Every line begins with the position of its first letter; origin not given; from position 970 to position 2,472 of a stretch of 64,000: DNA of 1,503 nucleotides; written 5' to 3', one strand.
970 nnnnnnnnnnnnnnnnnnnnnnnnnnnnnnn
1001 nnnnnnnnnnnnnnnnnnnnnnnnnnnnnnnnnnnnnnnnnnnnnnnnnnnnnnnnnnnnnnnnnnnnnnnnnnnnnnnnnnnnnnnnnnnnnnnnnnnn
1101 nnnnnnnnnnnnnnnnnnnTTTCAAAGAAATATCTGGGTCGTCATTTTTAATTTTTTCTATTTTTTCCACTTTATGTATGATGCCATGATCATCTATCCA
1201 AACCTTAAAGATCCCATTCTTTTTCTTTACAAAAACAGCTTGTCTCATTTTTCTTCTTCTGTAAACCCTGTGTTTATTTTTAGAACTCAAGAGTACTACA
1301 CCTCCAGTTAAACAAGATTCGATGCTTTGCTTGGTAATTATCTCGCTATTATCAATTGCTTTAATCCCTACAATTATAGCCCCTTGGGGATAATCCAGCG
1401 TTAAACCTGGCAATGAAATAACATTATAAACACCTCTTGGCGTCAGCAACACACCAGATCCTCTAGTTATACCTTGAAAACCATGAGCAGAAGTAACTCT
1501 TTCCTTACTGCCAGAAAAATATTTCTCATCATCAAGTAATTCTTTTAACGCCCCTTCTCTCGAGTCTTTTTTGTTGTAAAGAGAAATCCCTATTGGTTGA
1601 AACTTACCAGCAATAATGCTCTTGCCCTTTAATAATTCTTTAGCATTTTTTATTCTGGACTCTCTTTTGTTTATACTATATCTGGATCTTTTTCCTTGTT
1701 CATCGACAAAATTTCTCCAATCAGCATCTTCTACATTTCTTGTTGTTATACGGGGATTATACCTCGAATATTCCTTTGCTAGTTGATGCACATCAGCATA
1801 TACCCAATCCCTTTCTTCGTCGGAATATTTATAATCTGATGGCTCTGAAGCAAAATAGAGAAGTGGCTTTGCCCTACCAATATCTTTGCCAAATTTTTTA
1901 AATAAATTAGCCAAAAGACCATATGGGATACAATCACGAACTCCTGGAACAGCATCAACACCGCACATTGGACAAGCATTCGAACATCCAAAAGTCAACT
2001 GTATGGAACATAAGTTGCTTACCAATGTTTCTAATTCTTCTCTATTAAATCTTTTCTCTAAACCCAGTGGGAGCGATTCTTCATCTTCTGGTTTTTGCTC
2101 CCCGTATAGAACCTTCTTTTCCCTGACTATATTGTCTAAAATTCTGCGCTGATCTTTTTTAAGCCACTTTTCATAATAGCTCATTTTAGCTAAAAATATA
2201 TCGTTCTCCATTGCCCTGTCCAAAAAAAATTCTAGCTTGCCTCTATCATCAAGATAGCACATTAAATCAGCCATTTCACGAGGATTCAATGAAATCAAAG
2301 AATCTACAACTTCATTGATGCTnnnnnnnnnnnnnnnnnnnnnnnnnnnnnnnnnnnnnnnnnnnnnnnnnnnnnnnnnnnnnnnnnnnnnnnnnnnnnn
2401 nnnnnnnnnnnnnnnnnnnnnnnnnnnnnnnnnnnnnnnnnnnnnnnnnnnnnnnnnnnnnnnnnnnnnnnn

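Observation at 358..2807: AT-rich single-gene island encoding a 713-aa protein with a centrally placed radical-SAM-like CX3CX2C triad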

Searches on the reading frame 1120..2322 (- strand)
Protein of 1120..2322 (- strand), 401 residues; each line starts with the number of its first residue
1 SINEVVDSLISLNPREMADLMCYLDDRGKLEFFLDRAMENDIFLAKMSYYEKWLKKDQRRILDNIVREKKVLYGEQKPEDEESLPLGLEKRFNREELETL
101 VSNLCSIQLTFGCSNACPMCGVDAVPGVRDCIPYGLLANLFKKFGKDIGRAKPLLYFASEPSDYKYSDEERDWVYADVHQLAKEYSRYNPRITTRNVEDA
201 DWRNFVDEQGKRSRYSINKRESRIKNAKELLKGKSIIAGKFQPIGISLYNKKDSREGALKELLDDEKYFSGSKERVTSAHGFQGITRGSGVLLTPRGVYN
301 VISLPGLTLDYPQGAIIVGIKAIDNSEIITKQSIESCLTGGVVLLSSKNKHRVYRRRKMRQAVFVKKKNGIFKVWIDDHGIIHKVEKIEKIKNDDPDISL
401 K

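Call 25: predict_structure(alignment_id=A2)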
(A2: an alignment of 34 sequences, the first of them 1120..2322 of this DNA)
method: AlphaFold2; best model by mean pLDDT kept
length: 401 residues; sequences in the alignment: 34
mean_pLDDT: 81.7   pTM: 0.84
mean pLDDT of the five models: 81.7, 79.9, 79.2, 78.7, 77.4
residues with pLDDT >= 90: 199; 70-90: 111; 50-70: 52; < 50: 39
segments of 3 or more residues with pLDDT < 50: 250-257, 264-281, 353-356, 393-396, 399-401
pLDDT, mean of each block of 10 residues (from residue 1): 85 85 95 91 83 88 87 62 91 96 95 74 75 95 96 91 92 97 97 92 94 82 88 80 54 48 46 36 69 93 84 87 94 93 77 53 93 92 91 49 38
secondary structure, 60 per line:
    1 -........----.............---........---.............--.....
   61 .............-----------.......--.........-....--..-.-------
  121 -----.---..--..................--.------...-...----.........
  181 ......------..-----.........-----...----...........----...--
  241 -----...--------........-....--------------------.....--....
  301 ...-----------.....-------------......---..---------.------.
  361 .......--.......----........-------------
elements in order: H2-9 H14-26 H30-37 H41-53 H56-73 H85-91 H94-102 E104-107 H134-151 E165-167 E172-174 H175-186 H200-208 E214-216 H221-231 E236-238 H257-264 H266-269 E290-294 E297-303 E315-319 H334-338 E360-367 E370-376 E381-388

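Call 29: find_related_loci(query=A2, collection=genome_contigs, flank=6000)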
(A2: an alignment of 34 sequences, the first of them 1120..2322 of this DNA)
Query A2 (401 aa) in genome_contigs; peptide patterns used: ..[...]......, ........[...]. (x = any residue, [..] = any of these).
26 stretches matched a pattern; 19 encode a relative of the query (tblastn E <= 1e-3); 19 distinct loci.
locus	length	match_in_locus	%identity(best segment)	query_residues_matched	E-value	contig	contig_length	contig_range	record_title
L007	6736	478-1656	40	10-395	2e-80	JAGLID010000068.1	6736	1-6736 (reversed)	MAG: Candidatus Paceibacterota bacterium isolate RS_2_29 ROV157_2.bin.29.fa_68, whole genome shotgun sequence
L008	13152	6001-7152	36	9-390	2e-77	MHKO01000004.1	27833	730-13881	MAG: Candidatus Komeilibacteria bacterium RIFCSPLOWO2_02_FULL_48_11 rifcsplowo2_02_scaffold_11725, whole genome shotgun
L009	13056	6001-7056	40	9-382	4e-76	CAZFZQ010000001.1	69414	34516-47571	MAG TPA_asm: uncultured Gammaproteobacteria bacterium isolate binchicken_co266_189 genome assembly, contig: NODE_859_len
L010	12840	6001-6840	44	9-317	2e-76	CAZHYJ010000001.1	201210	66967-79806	MAG TPA_asm: uncultured Gammaproteobacteria bacterium isolate SRP263991_co7_335 genome assembly, contig: NODE_19_length_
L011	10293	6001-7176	35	7-391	3e-75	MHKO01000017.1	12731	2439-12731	MAG: Candidatus Komeilibacteria bacterium RIFCSPLOWO2_02_FULL_48_11 rifcsplowo2_02_scaffold_18886, whole genome shotgun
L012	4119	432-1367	39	7-349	8e-74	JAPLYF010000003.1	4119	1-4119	MAG: Candidatus Parcubacteria bacterium isolate LacPavin_0920_SED4_MAG_37_11 LacPavin_0920_SED4_scaffold_2443185, whole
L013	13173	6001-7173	35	9-399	1e-72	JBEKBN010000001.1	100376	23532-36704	MAG: Minisyncoccia bacterium isolate SPRUCE 137 SPRUCE_137_1, whole genome shotgun sequence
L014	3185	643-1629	40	7-343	3e-72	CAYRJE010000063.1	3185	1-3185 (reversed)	MAG TPA_asm: uncultured Candidatus Saccharibacteria bacterium isolate SRP285395_co2_367 genome assembly, contig: NODE_50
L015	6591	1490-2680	36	6-389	7e-72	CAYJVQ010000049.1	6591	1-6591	MAG TPA_asm: uncultured Gammaproteobacteria bacterium isolate ERP125453_co1_318 genome assembly, contig: NODE_15039_leng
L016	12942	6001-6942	37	7-343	7e-71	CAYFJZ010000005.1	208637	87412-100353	MAG TPA_asm: uncultured Candidatus Peribacteria bacterium isolate ERP019367_co2_28 genome assembly, contig: NODE_64_leng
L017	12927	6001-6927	37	9-346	3e-69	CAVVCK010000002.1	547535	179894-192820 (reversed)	MAG: uncultured bacterium isolate MFD02416.bin.1.123 genome assembly, contig: contig_80056, whole genome shotgun sequenc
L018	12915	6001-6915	37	7-338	2e-65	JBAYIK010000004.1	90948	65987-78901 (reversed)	MAG: Candidatus Paceibacterota bacterium isolate SO_2016_GW1_29 scaffold00565_OW334_2016, whole genome shotgun sequence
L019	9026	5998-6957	37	6-328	2e-64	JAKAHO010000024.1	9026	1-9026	MAG: bacterium isolate WY3.bin113 NODE_14689_length_9026_cov_5.551860, whole genome shotgun sequence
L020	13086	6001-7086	34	4-391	1e-60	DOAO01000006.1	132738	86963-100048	MAG TPA_asm: Patescibacteria group bacterium isolate UBA12445 contig_1021, whole genome shotgun sequence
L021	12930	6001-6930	36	9-343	8e-59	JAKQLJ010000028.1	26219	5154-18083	MAG: bacterium isolate USDV_maxbin.175 k141_1170720, whole genome shotgun sequence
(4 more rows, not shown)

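Call 55: find_related_loci(query=A2, collection=metagenome_contigs, flank=4000)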
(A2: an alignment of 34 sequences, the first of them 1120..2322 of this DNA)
Query A2 (401 aa) in metagenome_contigs; peptide patterns used: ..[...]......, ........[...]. (x = any residue, [..] = any of these).
59 stretches matched a pattern; 36 encode a relative of the query (tblastn E <= 1e-3); 36 distinct loci.
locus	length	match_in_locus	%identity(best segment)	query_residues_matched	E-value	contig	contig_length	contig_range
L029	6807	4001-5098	38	7-388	2e-83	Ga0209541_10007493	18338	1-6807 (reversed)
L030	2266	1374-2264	44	3-314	2e-83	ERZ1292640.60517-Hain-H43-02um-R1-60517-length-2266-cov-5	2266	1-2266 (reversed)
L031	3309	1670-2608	42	9-343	3e-79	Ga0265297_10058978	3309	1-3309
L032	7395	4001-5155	36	7-393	7e-79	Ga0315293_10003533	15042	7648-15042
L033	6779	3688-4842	36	7-393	7e-79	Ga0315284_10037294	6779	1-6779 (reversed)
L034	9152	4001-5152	36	9-390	2e-77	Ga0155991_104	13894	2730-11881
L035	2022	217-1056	44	9-317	2e-79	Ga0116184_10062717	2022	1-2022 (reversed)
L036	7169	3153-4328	35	7-391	3e-75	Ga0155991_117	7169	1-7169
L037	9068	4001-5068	37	7-385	9e-74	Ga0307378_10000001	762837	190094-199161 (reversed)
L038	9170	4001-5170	35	6-388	1e-73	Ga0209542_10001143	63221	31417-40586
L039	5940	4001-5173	35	9-399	9e-73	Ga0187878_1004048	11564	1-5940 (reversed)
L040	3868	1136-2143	39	3-349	1e-72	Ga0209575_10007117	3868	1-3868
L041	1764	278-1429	35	7-389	7e-75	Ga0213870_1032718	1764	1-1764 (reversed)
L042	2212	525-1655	37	9-386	1e-72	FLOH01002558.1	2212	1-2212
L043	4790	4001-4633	51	6-217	1e-70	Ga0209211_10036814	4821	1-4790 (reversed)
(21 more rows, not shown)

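Call 75: find_related_loci(query=A2, collection=viral_contigs, flank=5000)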
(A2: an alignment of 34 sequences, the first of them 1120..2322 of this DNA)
Query A2 (401 aa) in viral_contigs; peptide patterns used: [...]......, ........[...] (x = any residue, [..] = any of these).
26 stretches matched a pattern, but none encodes a relative of the query by tblastn (E <= 1e-3).

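Call 78: fold_search(model_id=the predicted structure, library=pdb)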
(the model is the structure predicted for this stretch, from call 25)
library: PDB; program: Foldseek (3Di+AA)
matches with E <= 10: 457; with E <= 0.001: 0
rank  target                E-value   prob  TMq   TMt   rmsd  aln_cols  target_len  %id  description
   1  6efn                  5.7e-02  0.95  0.25  0.26   5.6       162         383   13  Structure of a RiPP maturase, SkfB (released 2018-10-24)
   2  8c33_A                2.6e-01  0.14  0.16  0.26  12.8       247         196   11  Anaerobic light exposed 2.25 Angstrom crystal structure of cobalamin binding domain belonging to a light-dependent tra (released 2023-08-16)
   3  5c8d_E                2.8e-01  0.16  0.18  0.23  10.5       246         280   11  Crystal structure of full-length Thermus thermophilus CarH bound to adenosylcobalamin (dark state) (released 2015-09-30)
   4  5v1q_B                2.9e-01  0.20  0.22  0.20  20.6       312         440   12  Crystal structure of Streptococcus suis SuiB (released 2017-08-30)
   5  5c8d_C                2.9e-01  0.14  0.18  0.26  10.6       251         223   12  Crystal structure of full-length Thermus thermophilus CarH bound to adenosylcobalamin (dark state) (released 2015-09-30)
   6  5c8d_G                3.7e-01  0.13  0.18  0.23  10.7       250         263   12  Crystal structure of full-length Thermus thermophilus CarH bound to adenosylcobalamin (dark state) (released 2015-09-30)
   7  5v1q_A                3.9e-01  0.21  0.22  0.21  18.9       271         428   14  Crystal structure of Streptococcus suis SuiB (released 2017-08-30)
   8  5huo_H                4.9e-01  0.66  0.12  0.17   3.8        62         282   18  Crystal Structure of NadC Deletion Mutant in C2221 Space Group (released 2017-01-25)
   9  8c37_C                4.9e-01  0.14  0.20  0.31   9.4       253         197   10  An intermediate light exposed 2.15 Angstrom crystal structure of H132A variant of cobalamin binding domain belonging t (released 2023-08-16)
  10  4u0o                  5.2e-01  0.14  0.20  0.26  10.6       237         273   14  Crystal structure of Thermosynechococcus elongatus Lipoyl Synthase 2 complexed with MTA and DTT (released 2014-08-20)
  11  9s0h_B                6.1e-01  0.12  0.17  0.28  12.6       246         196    8  Dark-state of CBD of TtCarH mutant - H132A (SSX, DLS) (released 2026-01-28)
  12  9s0h_A                6.5e-01  0.11  0.17  0.27  10.7       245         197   10  Dark-state of CBD of TtCarH mutant - H132A (SSX, DLS) (released 2026-01-28)
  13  5hul_B                7.3e-01  0.13  0.13  0.17  11.4       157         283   12  Crystal Structure of NadC Deletion Mutant in Cubic Space Group (released 2017-01-25)
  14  3u1w_A                8.6e-01  0.12  0.11  0.17  11.9       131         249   14  Crystal structure of a Calcium binding protein (BDI_1975) from Parabacteroides distasonis ATCC 8503 at 2.00 A resoluti (released 2012-01-25)
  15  3icj                  9.2e-01  0.18  0.16  0.14   6.6       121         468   10  Crystal structure of an uncharacterized metal-dependent hydrolase from pyrococcus furiosus (released 2009-07-28)
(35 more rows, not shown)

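Call 93: search_protein_families(library=padloc, alignment_id=A9, max_evalue=0.00001)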
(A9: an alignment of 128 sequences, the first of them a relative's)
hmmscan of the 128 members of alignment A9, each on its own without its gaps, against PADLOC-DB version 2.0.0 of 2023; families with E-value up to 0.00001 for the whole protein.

A. member 1, L007:2441-2791:+ (117 aa): 1 family
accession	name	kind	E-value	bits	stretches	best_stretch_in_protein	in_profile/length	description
PDLC04899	PDC-S07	-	6.1e-10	36.9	1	8-109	30-129/135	-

B. families by the number of members that match (of 128 scanned): 111 families (the first 25 are shown)
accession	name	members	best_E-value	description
PDLC02903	pVip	2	1.1e-17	Viperins not associated with kinases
PDLC03928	PsyrT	2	1.1e-15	-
PDLC02904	pVip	2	9.8e-15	Viperins associated with kinases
PDLC04965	PDC-S23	1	3.8e-135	-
PDLC04964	PDC-S23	1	2.4e-132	-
PDLC04963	PDC-S23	1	1.6e-122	-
PDLC04848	PDC-S05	1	2.9e-83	-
PDLC04854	PDC-S05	1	1.1e-81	-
PDLC02203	MzaA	1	1.7e-63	-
PDLC04872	PDC-S05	1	3.1e-60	-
PDLC04876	PDC-S05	1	5.7e-59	-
PDLC04851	PDC-S05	1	1.6e-55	-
PDLC04853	PDC-S05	1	3.4e-55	-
PDLC04852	PDC-S05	1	9.3e-54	-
PDLC04858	PDC-S05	1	3.1e-52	-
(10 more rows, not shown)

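Call 94: search_protein_families(library=pfam, alignment_id=A9, max_evalue=0.00001)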
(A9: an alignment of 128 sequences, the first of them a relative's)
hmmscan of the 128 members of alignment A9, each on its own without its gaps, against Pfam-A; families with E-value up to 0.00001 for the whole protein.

A. member 1, L007:2441-2791:+ (117 aa): 1 family
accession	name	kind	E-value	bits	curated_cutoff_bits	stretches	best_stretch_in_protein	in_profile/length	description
PF00293.34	NUDIX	-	2.6e-19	70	21.1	1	3-107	21-133/134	NUDIX domain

B. families by the number of members that match (of 128 scanned): 140 families (the first 25 are shown)
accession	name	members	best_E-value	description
PF04055.27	Radical_SAM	3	6.8e-23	Radical SAM superfamily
PF13632.12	Glyco_trans_2_3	3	7.4e-11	Glycosyl transferase family group 2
PF14450.12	FtsA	2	2.8e-36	Cell division protein FtsA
PF03572.23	Peptidase_S41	2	1.9e-32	Peptidase family S41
PF11104.14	PilM_2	2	2.6e-30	Type IV pilus assembly protein PilM;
PF00535.33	Glycos_transf_2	2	7.5e-28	Glycosyl transferase family 2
PF04542.20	Sigma70_r2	2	1.2e-24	Sigma-70 region 2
PF01926.29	MMR_HSR1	2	1.5e-24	50S ribosome-binding GTPase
PF02661.23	Fic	2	6.8e-23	Fic/DOC family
PF00881.29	Nitroreductase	2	1.6e-22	Nitroreductase family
PF20393.3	Pro_CA_2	2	9.4e-20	Putative carbonic anhydrase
PF13641.12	Glyco_tranf_2_3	2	5.7e-19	Glycosyltransferase like family 2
PF01966.28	HD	2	4.8e-18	HD domain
PF04545.22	Sigma70_r4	2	5.7e-18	Sigma-70, region 4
PF02421.24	FeoB_N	2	4.9e-11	Ferrous iron transport protein B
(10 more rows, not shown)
